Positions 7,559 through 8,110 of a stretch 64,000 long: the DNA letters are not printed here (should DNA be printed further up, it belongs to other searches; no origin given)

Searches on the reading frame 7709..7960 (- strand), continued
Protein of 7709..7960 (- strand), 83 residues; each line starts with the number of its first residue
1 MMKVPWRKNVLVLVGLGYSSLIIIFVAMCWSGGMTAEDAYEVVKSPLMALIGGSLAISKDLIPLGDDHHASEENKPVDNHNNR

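Call 76: search_protein_families(library=pfam, proteins=[P0246, P0356, P0326, P0290, P0020, L101:3167-4564:-, L004:13-936:+, L010:7513-7731:+, L010:8100-8444:+, L001:9230-9724:-], max_evalue=0.01)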
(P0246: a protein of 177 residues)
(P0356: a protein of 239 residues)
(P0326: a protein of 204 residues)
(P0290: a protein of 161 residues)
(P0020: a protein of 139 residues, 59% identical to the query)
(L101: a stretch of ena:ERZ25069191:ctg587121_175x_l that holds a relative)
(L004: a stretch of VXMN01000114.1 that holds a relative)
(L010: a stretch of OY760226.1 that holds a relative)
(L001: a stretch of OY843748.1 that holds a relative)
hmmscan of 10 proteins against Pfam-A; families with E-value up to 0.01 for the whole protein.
P0246 (177 aa): 0 families

P0356 (239 aa): 0 families

P0326 (204 aa): 0 families

P0290 (161 aa): 0 families

P0020 (139 aa): 0 families

L101:3167-4564:- (465 aa): 6 families
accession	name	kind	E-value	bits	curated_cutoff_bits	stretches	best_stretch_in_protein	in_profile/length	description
PF01555.25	N6_N4_Mtase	-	1.6e-40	139.9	26.7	1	28-356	1-218/221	DNA methylase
PF14279.12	HNH_5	-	1.2e-14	54.4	27.5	1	404-458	1-55/56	HNH endonuclease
PF01844.29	HNH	-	1.6e-13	51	21.4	1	404-448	1-46/47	HNH endonuclease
PF13395.12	HNH_4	-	3.7e-05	24.1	22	1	414-448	16-50/54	HNH endonuclease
PF02945.21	Endonuclease_7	-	0.0015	18.8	23.6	1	391-448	13-65/82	Recombination endonuclease VII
PF03602.21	Cons_hypoth95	-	0.0019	18.4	24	0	19-41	104-127/182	Conserved hypothetical protein 95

L004:13-936:+ (307 aa): 6 families
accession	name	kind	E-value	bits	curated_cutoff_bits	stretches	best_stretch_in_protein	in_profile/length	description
PF01555.25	N6_N4_Mtase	-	5e-31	108.8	26.7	1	5-190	61-218/221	DNA methylase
PF01844.29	HNH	-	2e-14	53.9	21.4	1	249-296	4-47/47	HNH endonuclease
PF14279.12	HNH_5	-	1.7e-09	37.9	27.5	1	263-301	13-51/56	HNH endonuclease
PF13395.12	HNH_4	-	3.4e-05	24.2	22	1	261-297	16-52/54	HNH endonuclease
PF18520.6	Spc110_C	-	0.0032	17.5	25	1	53-86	18-52/52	Spindle pole body component 110 C-terminal domain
PF02945.21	Endonuclease_7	-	0.0044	17.3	23.6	0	231-295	12-65/82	Recombination endonuclease VII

L010:7513-7731:+ (72 aa): 0 families

L010:8100-8444:+ (114 aa): 0 families

L001:9230-9724:- (164 aa): 1 family
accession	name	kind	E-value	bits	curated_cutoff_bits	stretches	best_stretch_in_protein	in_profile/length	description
PF13274.11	SocA_Panacea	-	1.8e-19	71.2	25.7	1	29-129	1-113/113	Antitoxin SocA-like, Panacea domain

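Call 83: find_encoding_contigs(protein=P0006, flank=6000, max_places=2)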
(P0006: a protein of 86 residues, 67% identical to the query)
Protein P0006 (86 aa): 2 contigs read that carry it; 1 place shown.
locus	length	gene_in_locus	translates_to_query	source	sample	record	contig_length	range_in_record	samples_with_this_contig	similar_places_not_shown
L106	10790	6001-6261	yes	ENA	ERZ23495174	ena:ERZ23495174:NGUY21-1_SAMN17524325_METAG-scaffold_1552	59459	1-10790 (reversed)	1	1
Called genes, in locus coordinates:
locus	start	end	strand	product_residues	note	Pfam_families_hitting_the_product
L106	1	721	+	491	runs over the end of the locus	PF13435:Cytochrome_C554 (faint), PF14522:Cytochrome_C7 (faint), PF14537:Cytochrom_c3_2 (faint), PF22113:Mtrc-MtrF_II-IV_dom (faint), PF13447:Multi-haem_cyto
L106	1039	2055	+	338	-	PF03786:UxuA, PF01261:AP_endonuc_2, PF03786:UxuA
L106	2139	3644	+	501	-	PF00884:Sulfatase, PF16347:SGSH_C (weak)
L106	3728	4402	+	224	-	PF02163:Peptidase_M50 (weak)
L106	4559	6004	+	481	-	PF01555:N6_N4_Mtase, PF02945:Endonuclease_7 (weak), PF01844:HNH, PF14279:HNH_5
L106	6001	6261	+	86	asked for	-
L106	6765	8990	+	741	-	PF02518:HATPase_c (weak), PF13589:HATPase_c_3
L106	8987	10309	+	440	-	-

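Call 84: find_encoding_contigs(protein=P0056, flank=6000, max_places=2)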
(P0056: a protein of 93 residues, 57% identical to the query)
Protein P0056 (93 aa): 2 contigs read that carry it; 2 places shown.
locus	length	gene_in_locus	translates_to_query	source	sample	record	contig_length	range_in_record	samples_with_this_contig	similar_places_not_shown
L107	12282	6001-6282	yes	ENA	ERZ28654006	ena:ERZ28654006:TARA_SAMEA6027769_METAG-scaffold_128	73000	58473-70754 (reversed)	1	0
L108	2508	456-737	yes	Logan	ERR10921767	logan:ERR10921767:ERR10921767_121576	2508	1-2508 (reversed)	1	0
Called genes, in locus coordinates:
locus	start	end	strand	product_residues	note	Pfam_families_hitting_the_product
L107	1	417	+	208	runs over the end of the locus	PF01936:NYN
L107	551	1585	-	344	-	PF07885:Ion_trans_2, PF02254:TrkA_N, PF02080:TrkA_C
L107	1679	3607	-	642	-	PF02730:AFOR_N, PF01314:AFOR_C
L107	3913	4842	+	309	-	PF05721:PhyH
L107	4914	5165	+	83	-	PF08972:DUF1902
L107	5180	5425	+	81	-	PF10387:DUF2442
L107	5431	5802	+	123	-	PF01909:NTP_transf_2, PF18765:Polbeta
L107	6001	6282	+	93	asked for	-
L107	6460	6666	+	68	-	PF21748:UPF0150 (weak)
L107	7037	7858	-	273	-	PF01209:Ubie_methyltran, PF13489:Methyltransf_23, PF05175:MTS (weak), PF13847:Methyltransf_31, PF08241:Methyltransf_11, PF08242:Methyltransf_12, PF13649:Methyltransf_25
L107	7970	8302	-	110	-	-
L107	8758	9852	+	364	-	PF13175:AAA_15, PF13476:AAA_23 (weak), PF13304:AAA_21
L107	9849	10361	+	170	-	-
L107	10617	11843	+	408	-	PF01381:HTH_3, PF13560:HTH_31, PF06114:Peptidase_M78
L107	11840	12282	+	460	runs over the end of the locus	PF13576:Pentapeptide_3 (faint), PF13599:Pentapeptide_4 (weak), PF00805:Pentapeptide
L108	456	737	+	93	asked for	-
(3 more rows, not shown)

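Call 85: find_encoding_contigs(protein=P0104, flank=6000, max_places=2)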
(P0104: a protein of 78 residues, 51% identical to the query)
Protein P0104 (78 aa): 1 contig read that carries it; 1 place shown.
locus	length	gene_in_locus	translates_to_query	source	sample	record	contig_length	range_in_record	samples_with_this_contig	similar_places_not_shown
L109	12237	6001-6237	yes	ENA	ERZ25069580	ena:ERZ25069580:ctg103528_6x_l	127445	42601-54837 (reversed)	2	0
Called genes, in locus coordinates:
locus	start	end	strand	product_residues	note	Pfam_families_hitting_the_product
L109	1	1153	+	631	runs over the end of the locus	PF01580:FtsK_SpoIIIE (faint), PF01935:DUF87, PF05872:HerA_C (faint)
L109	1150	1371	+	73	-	PF13619:KTSC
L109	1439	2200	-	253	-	-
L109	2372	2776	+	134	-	-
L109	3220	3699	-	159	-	-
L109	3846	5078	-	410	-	PF01548:DEDD_Tnp_IS110, PF02371:Transposase_20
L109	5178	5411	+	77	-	-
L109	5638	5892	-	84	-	-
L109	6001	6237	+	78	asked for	-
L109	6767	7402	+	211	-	PF13191:AAA_16 (faint), PF13173:AAA_14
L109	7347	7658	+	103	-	PF13635:DUF4143 (weak)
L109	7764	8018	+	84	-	PF13635:DUF4143 (weak)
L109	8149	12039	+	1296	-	-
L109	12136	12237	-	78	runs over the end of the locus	-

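Call 87: search_protein_families(library=padloc, proteins=[L106:4559-6004:+, L106:6765-8990:+, L106:8987-10309:+, L101:3167-4564:-, L101:5491-5742:-, L101:5744-5914:+, L013:6712-7602:+, L104:4574-5947:+, L001:10419-11126:+, L020:6856-7620:+], max_evalue=0.001)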
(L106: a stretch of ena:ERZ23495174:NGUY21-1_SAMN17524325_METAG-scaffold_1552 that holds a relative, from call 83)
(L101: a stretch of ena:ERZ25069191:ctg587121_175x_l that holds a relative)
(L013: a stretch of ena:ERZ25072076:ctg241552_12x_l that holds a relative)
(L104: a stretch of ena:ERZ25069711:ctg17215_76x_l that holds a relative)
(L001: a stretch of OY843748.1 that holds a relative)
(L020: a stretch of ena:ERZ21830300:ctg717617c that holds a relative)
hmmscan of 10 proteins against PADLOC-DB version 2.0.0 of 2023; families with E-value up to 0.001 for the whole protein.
L106:4559-6004:+ (481 aa): 79 families (the best 25 are shown)
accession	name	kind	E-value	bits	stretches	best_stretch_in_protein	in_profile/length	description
PDLC03339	MTase_II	-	7.1e-56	187.7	3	295-377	192-273/399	Type II methyltransferase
PDLC03354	MTase_II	-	3e-52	176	2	251-382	264-389/425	Type II methyltransferase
PDLC03300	MTase_II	-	6.5e-45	151.5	3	287-392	189-294/302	Type II methyltransferase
PDLC03636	MTase_III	-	1e-36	124.9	2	97-198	96-198/575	Type III methyltransferase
PDLC03299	MTase_II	-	5.9e-34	115.9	2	291-377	174-259/296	Type II methyltransferase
PDLC03371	MTase_II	-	6e-33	112.5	2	288-379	166-256/260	Type II methyltransferase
PDLC03644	MTase_III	-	6.9e-33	112.2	1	10-377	41-395/542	Type III methyltransferase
PDLC03633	MTase_III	-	4e-31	106.4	2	296-374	279-352/616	Type III methyltransferase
PDLC03638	MTase_III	-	6.6e-30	102.1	1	96-376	430-678/816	Type III methyltransferase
PDLC03635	MTase_III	-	1.1e-25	88.5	2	292-362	488-559/708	Type III methyltransferase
PDLC03238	MTase_II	-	6e-25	86.2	2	295-376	286-364/428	Type II methyltransferase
PDLC03634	MTase_III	-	6.9e-25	86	1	12-357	99-432/621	Type III methyltransferase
PDLC03641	MTase_III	-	1.7e-24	84.3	1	10-357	107-434/657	Type III methyltransferase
PDLC03387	MTase_II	-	2.5e-24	84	2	312-378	212-278/289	Type II methyltransferase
PDLC03216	MTase_II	-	5.4e-24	82.9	2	314-384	194-264/364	Type II methyltransferase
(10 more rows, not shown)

L106:6765-8990:+ (741 aa): 2 families
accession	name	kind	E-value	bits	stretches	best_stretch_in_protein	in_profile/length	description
PDLC03419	REase_II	-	1.1e-12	45.2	1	44-207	17-182/695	Type II restriction enzyme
PDLC03485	REase_II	-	5.3e-07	26.4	1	57-159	31-124/611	Type II restriction enzyme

L106:8987-10309:+ (440 aa): 0 families

L101:3167-4564:- (465 aa): 77 families (the best 25 are shown)
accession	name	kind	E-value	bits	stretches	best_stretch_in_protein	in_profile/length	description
PDLC03354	MTase_II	-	2.5e-64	215.8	1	11-365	63-386/425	Type II methyltransferase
PDLC03339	MTase_II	-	4.1e-56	188.4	3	271-364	182-274/399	Type II methyltransferase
PDLC03300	MTase_II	-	1.1e-46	157.2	2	274-367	190-282/302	Type II methyltransferase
PDLC03644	MTase_III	-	2.3e-42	143.5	1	10-365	40-397/542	Type III methyltransferase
PDLC03371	MTase_II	-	7.7e-36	121.9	1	7-363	9-254/260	Type II methyltransferase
PDLC03636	MTase_III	-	2e-34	117.3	2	98-206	96-203/575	Type III methyltransferase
PDLC03634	MTase_III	-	3.5e-34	116.7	1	13-333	99-422/621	Type III methyltransferase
PDLC03638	MTase_III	-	5.1e-34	115.7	1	96-365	429-681/816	Type III methyltransferase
PDLC03299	MTase_II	-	2.6e-32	110.5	2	278-362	175-258/296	Type II methyltransferase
PDLC03633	MTase_III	-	2.8e-31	106.9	2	7-183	77-237/616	Type III methyltransferase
PDLC03641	MTase_III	-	2.8e-28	96.9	1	10-334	106-425/657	Type III methyltransferase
PDLC03637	MTase_III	-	5.6e-27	92.6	1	95-334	183-432/513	Type III methyltransferase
PDLC03238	MTase_II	-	4.8e-26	89.8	2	274-362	279-364/428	Type II methyltransferase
PDLC03635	MTase_III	-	2.5e-24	84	2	97-193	267-371/708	Type III methyltransferase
PDLC03265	MTase_II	-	5.4e-23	79.9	2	284-362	251-329/333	Type II methyltransferase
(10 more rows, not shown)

L101:5491-5742:- (83 aa): 0 families

L101:5744-5914:+ (56 aa): 0 families

L013:6712-7602:+ (296 aa): 1 family
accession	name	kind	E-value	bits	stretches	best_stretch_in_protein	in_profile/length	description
PDLC02413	Aga_Nuclease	-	1.8e-06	25.4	1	168-265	18-118/267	-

L104:4574-5947:+ (457 aa): 9 families
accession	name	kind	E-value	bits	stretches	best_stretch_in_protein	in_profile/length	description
PDLC03963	SoFic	-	2.5e-37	127.1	1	37-288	45-293/361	-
PDLC04840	PDC-S04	-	4.5e-32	109.6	1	51-250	13-209/227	-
PDLC04836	PDC-S04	-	5.2e-23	79.5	1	47-266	23-233/244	-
PDLC04839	PDC-S04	-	1.1e-21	75.4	1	55-245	4-191/205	-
PDLC04837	PDC-S04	-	1.1e-20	72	1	47-255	23-223/234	-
PDLC04966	PDC-S24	-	9.6e-18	62.3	1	96-223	215-351/497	-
PDLC04838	PDC-S04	-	2.5e-13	48.3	1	87-259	40-205/209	-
PDLC04842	PDC-S04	-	1.1e-07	29.9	1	196-258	111-172/202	-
PDLC04841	PDC-S04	-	2.1e-07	28.9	1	113-260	141-272/292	-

L001:10419-11126:+ (235 aa): 0 families

L020:6856-7620:+ (254 aa): 0 families

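Call 88: search_dna_similar(query=window:7709-7957:-, collection=plasmids, mode=protein, max_evalue=0.001)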
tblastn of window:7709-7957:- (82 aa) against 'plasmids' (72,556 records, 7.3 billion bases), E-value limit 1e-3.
No match.

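Call 89: search_dna_similar(query=window:7709-7957:-, collection=phages, mode=protein, max_evalue=0.001)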
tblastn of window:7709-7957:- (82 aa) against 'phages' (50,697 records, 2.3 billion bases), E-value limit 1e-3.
No match.
